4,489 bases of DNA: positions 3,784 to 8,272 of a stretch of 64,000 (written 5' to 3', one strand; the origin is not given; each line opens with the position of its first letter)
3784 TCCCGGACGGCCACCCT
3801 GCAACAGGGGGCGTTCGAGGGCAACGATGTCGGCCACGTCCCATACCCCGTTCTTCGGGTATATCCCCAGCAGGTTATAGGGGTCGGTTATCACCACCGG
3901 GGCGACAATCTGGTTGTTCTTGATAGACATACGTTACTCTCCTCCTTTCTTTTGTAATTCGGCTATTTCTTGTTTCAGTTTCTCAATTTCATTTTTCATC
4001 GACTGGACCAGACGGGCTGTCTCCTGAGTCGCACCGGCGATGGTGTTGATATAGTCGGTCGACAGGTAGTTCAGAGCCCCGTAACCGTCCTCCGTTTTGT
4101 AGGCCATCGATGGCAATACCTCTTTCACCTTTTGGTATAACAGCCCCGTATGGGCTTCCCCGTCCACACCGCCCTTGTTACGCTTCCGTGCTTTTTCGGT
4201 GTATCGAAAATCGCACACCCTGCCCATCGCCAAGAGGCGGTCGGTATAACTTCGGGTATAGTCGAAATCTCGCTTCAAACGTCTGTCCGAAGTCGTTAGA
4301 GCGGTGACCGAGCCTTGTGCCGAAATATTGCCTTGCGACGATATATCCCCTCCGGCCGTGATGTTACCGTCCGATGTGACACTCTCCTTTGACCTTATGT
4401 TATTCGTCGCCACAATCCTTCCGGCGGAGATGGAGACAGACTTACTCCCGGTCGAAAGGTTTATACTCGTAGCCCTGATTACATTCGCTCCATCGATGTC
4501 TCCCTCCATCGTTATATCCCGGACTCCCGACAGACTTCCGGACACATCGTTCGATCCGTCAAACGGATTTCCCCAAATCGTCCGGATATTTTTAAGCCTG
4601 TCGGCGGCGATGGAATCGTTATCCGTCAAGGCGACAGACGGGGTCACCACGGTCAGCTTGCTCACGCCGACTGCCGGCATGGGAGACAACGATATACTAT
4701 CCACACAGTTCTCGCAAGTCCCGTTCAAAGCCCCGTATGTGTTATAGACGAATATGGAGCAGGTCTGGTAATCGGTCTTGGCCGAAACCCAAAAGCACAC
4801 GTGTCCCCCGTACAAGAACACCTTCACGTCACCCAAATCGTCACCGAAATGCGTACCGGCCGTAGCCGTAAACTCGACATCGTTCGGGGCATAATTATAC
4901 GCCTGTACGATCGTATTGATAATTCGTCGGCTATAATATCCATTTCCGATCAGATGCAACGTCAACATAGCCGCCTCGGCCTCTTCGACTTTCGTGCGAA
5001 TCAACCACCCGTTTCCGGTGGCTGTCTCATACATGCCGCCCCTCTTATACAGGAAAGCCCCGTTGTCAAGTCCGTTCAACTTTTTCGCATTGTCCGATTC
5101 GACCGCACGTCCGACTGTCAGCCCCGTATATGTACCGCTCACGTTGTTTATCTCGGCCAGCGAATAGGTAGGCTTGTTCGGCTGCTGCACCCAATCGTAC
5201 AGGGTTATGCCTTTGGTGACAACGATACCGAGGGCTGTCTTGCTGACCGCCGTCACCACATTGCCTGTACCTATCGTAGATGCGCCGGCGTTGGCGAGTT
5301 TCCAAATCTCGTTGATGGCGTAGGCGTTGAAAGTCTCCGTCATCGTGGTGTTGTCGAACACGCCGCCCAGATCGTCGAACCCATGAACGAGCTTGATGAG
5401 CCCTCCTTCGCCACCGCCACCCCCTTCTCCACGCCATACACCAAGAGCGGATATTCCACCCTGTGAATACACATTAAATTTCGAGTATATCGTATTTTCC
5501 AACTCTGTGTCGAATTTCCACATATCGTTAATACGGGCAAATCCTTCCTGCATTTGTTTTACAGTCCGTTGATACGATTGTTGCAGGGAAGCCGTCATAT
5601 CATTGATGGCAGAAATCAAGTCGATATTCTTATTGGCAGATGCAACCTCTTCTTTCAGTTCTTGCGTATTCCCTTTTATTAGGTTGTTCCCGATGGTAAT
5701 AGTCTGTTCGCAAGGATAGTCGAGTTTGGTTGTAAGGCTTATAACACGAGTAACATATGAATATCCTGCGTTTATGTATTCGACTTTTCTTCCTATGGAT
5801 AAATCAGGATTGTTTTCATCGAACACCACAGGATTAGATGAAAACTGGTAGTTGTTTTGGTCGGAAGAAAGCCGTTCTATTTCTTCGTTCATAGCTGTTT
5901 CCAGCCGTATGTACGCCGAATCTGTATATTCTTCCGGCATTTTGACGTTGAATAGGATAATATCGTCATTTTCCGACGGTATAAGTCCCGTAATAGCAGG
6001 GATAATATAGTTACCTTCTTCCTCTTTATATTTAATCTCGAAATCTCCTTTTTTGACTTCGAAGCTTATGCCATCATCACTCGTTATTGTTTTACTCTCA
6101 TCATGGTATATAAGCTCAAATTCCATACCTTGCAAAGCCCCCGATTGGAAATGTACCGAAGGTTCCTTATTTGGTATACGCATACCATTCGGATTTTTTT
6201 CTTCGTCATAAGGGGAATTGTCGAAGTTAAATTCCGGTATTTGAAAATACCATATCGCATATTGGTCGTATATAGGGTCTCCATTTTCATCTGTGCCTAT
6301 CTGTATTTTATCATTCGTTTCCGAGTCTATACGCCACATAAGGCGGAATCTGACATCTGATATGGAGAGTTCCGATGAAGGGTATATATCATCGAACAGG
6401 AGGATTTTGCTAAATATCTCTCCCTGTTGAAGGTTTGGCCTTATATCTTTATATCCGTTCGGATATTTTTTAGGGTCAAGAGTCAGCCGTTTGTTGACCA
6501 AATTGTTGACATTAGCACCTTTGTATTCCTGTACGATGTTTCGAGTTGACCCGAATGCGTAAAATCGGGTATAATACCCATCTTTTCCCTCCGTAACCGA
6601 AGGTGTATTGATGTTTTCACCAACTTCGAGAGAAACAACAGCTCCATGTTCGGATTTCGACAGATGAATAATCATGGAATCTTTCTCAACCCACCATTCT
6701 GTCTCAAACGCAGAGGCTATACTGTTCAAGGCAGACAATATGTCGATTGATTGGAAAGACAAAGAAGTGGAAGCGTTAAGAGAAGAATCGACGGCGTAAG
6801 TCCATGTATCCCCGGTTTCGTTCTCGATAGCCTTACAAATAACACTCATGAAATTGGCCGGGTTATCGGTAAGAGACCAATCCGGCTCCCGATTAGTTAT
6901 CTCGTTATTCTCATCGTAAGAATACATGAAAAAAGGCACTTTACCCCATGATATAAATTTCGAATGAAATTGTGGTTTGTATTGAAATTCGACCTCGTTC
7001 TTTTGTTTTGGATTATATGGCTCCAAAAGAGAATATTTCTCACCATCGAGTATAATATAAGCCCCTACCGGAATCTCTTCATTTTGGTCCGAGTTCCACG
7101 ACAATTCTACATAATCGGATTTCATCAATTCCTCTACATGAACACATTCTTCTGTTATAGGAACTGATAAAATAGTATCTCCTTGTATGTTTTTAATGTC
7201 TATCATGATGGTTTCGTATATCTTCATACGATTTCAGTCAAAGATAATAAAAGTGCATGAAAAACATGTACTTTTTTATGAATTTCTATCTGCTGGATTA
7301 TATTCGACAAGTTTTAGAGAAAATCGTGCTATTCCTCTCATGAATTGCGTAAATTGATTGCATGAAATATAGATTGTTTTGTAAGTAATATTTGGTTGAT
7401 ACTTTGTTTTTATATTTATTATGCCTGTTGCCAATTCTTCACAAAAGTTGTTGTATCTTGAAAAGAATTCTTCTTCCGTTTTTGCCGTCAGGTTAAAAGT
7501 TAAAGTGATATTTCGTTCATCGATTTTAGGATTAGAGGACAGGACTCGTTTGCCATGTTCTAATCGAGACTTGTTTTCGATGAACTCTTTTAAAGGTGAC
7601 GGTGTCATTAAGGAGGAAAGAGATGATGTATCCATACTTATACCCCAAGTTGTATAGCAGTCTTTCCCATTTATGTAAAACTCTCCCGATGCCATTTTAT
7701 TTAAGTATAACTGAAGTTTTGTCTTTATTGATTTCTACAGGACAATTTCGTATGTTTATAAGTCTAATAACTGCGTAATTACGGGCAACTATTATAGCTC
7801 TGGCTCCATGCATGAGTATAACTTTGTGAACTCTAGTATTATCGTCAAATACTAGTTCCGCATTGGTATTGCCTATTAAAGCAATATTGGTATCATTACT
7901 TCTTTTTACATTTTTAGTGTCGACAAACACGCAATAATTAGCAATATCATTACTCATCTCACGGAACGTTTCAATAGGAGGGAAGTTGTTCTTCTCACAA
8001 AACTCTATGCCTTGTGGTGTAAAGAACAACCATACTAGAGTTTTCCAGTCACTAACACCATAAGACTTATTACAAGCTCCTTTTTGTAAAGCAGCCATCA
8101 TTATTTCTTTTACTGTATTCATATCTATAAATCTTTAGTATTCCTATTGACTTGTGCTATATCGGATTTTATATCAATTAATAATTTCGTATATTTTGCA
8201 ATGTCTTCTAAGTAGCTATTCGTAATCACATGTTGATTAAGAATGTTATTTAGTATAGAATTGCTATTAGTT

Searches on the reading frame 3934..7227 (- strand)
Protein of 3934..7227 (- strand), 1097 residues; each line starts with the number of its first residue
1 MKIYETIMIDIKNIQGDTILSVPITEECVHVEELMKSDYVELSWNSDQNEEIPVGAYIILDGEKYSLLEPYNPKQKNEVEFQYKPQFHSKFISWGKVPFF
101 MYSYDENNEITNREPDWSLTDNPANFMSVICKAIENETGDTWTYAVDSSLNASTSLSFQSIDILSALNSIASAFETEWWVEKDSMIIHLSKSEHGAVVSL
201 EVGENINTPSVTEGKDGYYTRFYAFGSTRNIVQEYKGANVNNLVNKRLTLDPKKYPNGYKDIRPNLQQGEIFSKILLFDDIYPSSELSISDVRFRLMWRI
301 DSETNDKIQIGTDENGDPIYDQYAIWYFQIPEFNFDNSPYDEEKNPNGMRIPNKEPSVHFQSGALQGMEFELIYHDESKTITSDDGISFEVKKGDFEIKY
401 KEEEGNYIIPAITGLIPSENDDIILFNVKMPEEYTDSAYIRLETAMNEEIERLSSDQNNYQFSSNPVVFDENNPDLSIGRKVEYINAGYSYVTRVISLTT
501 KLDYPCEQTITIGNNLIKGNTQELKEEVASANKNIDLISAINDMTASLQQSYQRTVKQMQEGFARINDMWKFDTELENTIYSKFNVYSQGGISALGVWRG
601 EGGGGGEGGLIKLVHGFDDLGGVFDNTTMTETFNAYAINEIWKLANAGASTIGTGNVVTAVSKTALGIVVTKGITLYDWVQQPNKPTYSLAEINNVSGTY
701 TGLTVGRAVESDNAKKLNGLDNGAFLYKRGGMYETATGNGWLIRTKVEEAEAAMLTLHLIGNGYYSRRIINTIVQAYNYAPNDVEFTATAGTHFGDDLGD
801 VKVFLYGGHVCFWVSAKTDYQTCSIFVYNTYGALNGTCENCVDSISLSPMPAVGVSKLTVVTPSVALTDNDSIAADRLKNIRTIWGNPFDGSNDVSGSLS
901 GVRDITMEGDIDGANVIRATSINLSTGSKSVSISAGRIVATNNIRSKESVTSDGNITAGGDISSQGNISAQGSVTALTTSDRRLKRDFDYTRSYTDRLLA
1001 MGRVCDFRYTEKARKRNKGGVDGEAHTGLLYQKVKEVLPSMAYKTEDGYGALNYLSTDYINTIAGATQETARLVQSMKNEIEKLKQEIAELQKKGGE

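Call 13: search_protein_families(library=phrogs, proteins=[window:3934-7227:-], max_evalue=0.001)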
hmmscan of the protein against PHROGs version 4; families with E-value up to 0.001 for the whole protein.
window:3934-7227:- (1097 aa): 7 families
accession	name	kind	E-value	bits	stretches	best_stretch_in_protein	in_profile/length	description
phrog_26019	-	unknown function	2.2e-150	503.6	2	8-566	7-520/1347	-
phrog_17422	-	unknown function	2.5e-77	261.6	1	8-535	1-481/961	-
phrog_19846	-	unknown function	7.9e-34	117.5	2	22-292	20-282/1272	-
phrog_22546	-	unknown function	1.1e-29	103.7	1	7-540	1-491/1386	-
phrog_38044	-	unknown function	7.1e-23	80.6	1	8-236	1-228/3576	-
phrog_1980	-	tail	7.9e-11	42.9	1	635-1094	126-443/449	tail fiber protein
phrog_34255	-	unknown function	1.9e-08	33.6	1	857-920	599-662/1044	-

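Call 97: search_protein_families(library=pfam, proteins=[window:3934-7206:-], max_evalue=0.001)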
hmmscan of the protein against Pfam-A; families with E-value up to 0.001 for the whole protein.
window:3934-7206:- (1090 aa): 2 families
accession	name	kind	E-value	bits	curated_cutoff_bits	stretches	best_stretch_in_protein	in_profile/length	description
PF06605.17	Prophage_tail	-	8.9e-05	22.7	31.3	0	97-507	4-238/250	Prophage endopeptidase tail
PF13884.11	Peptidase_S74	-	0.00018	22.2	22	0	973-1033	1-55/58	Chaperone of endosialidase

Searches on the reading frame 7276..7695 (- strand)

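Call 13: search_protein_families(library=phrogs, proteins=[window:7276-7695:-], max_evalue=0.001)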
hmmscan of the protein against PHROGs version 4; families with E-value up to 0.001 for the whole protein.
window:7276-7695:- (139 aa): 2 families
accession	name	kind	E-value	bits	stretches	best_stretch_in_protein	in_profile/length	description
phrog_6305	-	tail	2.7e-34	119.9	1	1-137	1-143/314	tail protein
phrog_14220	-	unknown function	0.00014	22.1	1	5-135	187-320/401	-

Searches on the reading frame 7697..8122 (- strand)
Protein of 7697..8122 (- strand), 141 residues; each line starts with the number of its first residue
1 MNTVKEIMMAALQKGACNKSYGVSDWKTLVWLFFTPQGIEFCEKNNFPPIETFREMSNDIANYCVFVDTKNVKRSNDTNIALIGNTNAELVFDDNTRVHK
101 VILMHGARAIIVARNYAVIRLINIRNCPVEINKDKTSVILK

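Call 13: search_protein_families(library=phrogs, proteins=[window:7697-8122:-], max_evalue=0.001)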
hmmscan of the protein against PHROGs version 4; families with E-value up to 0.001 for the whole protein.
window:7697-8122:- (141 aa): 1 family
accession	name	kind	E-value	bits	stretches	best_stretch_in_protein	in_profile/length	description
phrog_10156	-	unknown function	3e-23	83.3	1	2-137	5-141/167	-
